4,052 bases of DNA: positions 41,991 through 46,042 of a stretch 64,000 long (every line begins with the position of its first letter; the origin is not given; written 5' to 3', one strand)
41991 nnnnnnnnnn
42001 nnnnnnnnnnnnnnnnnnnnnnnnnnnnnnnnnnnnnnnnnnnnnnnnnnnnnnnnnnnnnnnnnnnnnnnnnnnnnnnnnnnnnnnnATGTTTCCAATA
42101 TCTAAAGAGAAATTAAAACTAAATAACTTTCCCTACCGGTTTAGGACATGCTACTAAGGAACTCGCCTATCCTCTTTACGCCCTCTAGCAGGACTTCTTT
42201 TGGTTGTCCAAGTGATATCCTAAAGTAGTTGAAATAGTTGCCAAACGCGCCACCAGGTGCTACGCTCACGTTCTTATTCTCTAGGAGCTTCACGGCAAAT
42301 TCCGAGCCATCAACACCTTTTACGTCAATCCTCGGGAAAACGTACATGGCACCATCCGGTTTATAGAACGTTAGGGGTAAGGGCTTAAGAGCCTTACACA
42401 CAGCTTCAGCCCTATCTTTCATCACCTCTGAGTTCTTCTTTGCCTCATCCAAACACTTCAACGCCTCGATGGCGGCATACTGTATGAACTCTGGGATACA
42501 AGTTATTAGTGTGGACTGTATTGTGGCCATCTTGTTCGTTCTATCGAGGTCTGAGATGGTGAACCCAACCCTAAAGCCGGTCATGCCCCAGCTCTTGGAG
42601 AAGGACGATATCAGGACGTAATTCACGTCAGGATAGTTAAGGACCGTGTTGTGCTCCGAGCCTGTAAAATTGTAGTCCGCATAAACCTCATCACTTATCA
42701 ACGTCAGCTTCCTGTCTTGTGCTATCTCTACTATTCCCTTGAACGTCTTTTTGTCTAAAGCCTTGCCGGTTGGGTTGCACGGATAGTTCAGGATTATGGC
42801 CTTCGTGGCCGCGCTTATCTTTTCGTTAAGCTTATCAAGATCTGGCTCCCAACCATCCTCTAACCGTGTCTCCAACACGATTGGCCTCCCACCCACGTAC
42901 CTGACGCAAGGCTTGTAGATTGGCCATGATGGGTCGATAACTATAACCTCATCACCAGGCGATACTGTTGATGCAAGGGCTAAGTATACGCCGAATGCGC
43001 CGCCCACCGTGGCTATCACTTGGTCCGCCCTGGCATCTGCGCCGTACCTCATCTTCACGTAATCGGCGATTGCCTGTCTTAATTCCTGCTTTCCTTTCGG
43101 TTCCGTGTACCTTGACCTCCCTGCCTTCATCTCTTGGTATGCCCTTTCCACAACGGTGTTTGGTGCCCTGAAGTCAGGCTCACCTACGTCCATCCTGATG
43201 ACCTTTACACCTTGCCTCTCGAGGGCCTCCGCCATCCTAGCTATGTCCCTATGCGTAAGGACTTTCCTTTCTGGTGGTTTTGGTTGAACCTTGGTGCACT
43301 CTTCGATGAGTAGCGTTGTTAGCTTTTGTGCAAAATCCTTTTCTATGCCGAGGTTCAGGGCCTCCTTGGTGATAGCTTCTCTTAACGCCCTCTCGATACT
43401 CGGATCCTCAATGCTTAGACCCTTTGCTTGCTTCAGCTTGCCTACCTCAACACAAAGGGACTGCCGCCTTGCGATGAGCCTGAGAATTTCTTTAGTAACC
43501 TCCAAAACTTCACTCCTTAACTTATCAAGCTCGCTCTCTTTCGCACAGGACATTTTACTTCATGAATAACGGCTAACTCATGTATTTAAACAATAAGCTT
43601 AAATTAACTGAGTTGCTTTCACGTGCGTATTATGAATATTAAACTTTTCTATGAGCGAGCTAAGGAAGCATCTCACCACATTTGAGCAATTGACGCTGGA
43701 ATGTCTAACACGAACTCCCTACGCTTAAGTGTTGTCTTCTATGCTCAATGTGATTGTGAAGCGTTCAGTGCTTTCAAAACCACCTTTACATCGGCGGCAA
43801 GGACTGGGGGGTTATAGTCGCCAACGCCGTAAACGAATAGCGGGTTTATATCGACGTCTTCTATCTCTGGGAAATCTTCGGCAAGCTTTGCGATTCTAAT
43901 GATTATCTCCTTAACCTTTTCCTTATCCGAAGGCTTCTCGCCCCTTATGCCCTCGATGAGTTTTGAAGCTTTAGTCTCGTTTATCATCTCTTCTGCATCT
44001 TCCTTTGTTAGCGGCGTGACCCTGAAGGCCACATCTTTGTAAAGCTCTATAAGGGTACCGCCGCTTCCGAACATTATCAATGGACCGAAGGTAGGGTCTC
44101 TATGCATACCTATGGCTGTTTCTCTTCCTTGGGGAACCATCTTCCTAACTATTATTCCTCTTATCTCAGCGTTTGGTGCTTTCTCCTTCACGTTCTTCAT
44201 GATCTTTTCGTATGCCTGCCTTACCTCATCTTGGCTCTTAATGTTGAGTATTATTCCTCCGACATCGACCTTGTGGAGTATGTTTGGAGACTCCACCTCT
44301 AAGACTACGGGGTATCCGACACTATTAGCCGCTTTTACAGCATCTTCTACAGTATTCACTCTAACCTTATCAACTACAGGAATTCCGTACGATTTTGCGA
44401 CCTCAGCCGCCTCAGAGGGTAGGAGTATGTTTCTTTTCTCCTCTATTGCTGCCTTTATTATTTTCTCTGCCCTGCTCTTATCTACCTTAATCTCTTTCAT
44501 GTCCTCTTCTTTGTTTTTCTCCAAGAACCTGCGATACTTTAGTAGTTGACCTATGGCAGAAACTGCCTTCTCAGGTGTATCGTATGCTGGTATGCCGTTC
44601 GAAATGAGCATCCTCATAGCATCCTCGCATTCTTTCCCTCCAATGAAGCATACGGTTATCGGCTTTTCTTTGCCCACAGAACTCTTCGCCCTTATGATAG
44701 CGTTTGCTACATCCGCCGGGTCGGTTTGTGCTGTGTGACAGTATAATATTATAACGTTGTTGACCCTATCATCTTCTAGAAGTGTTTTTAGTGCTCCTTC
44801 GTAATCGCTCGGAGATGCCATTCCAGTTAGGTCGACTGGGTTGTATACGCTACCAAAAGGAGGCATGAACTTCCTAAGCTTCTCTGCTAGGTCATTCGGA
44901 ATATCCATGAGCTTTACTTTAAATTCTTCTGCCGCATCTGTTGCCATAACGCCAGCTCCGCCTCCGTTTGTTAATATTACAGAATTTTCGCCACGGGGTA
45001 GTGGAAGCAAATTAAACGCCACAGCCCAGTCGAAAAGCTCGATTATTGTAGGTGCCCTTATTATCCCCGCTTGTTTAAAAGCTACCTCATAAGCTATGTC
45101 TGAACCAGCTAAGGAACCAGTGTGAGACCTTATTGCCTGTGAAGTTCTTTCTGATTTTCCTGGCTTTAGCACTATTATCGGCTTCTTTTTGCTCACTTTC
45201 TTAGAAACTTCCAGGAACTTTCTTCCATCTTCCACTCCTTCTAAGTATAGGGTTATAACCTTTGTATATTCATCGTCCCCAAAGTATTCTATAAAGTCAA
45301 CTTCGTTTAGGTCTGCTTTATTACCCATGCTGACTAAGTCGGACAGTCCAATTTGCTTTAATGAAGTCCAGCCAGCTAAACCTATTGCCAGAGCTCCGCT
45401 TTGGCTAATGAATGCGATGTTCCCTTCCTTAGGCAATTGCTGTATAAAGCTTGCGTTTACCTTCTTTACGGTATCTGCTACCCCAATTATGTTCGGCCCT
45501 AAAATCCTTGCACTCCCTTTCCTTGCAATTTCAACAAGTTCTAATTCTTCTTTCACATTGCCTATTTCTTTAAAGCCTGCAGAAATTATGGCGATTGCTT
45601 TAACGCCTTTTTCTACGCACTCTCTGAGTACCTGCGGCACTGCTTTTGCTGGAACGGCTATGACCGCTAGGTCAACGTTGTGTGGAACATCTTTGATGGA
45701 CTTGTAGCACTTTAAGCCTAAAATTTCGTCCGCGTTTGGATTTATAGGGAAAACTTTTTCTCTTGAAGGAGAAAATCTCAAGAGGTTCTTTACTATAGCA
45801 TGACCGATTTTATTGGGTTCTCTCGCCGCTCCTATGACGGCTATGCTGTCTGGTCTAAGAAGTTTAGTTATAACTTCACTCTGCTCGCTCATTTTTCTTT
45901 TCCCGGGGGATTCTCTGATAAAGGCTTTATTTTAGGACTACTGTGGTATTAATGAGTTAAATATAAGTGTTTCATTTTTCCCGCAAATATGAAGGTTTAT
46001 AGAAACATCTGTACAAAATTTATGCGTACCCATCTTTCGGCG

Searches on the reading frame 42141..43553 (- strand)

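Call 90: search_protein_families(library=pfam, proteins=[window:42141-43553:-], max_evalue=0.00001)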
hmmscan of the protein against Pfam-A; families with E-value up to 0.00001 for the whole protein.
window:42141-43553:- (470 aa): 3 families
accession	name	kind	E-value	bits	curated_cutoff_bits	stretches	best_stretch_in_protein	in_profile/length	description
PF00155.27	Aminotran_1_2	-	1.1e-59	202.9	19.7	1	117-462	2-361/361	Aminotransferase class I and II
PF01817.26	CM_2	-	5.7e-14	52.5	27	1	12-90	1-79/80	Chorismate mutase type II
PF01041.23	DegT_DnrJ_EryC1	-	3.7e-08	33.4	19.8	1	156-288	27-145/360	DegT/DnrJ/EryC1/StrS aminotransferase family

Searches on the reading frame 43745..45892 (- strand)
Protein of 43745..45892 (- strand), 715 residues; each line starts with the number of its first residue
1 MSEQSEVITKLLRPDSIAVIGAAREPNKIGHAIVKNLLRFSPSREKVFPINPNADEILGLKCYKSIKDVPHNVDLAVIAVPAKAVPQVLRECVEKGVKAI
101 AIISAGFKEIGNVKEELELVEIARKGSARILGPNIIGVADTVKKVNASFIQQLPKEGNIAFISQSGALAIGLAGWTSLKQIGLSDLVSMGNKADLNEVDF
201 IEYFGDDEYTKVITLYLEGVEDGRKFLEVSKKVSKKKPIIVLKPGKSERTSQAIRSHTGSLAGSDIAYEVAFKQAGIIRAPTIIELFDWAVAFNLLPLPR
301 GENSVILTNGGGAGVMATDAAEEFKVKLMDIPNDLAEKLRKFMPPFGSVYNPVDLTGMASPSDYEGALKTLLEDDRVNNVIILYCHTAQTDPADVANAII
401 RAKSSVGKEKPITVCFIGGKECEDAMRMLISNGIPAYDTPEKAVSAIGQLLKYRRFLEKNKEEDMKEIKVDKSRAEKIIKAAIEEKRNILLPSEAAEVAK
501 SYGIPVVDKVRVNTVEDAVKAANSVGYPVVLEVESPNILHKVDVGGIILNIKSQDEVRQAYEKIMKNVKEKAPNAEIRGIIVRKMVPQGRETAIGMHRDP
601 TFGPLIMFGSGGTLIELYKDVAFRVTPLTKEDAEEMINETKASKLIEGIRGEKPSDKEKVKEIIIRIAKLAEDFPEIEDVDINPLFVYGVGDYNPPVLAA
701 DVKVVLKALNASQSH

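Call 90: search_protein_families(library=pfam, proteins=[window:43745-45892:-], max_evalue=0.00001)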
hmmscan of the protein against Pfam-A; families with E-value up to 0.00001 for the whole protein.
window:43745-45892:- (715 aa): 5 families
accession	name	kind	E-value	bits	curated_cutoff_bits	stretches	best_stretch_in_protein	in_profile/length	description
PF13549.11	ATP-grasp_5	-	9.7e-81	270.8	27.6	1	482-706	2-221/221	ATP-grasp domain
PF13607.11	Succ_CoA_lig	-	7.5e-52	175.2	27.4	1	156-292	1-137/138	Succinyl-CoA ligase like flavodoxin domain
PF19045.5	Ligase_CoA_2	-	2.6e-30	106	23.7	1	305-454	2-155/162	Ligase-CoA domain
PF13380.12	CoA_binding_2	-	2.2e-25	89.8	22.8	1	16-139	2-114/116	CoA binding domain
PF02629.25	CoA_binding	-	1.2e-18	68.1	22.3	1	15-106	4-97/97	CoA binding domain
